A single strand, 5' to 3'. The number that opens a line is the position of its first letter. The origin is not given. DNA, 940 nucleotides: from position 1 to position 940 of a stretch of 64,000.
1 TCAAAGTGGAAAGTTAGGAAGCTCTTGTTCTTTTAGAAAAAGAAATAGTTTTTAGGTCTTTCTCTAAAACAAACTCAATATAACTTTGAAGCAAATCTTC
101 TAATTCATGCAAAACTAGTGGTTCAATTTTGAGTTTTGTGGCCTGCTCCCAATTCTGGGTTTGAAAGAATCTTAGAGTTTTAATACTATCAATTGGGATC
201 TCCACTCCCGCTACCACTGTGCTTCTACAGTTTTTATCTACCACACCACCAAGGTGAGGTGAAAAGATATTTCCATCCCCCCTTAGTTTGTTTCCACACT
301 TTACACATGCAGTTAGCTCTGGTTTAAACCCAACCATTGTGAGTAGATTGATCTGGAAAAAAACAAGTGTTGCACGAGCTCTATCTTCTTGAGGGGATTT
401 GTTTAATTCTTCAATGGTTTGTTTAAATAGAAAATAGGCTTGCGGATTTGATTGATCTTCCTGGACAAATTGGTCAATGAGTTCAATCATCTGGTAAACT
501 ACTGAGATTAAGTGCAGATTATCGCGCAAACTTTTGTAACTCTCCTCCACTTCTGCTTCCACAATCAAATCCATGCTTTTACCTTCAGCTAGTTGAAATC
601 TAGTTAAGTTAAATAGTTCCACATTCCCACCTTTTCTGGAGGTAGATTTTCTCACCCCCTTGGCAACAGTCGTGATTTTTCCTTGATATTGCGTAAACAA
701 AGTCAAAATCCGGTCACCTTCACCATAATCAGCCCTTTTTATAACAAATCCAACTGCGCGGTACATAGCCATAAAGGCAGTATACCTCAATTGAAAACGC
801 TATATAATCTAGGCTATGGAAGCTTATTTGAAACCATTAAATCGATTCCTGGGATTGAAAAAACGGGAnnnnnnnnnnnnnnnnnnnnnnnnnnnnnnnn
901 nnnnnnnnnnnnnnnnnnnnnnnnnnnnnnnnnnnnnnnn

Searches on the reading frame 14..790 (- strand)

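Call 65: search_protein_families(library=pfam, proteins=[window:14-790:-], max_evalue=0.00001)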
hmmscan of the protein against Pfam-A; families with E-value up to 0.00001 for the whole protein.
window:14-790:- (258 aa): 2 families
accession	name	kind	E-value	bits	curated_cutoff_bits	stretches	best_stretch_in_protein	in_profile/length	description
PF02565.21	RecO_C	-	6.9e-29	101.1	22.1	1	91-247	3-154/157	Recombination protein O C terminal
PF11967.14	RecO_N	-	8.5e-20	71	27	1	7-85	1-80/80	Recombination protein O N terminal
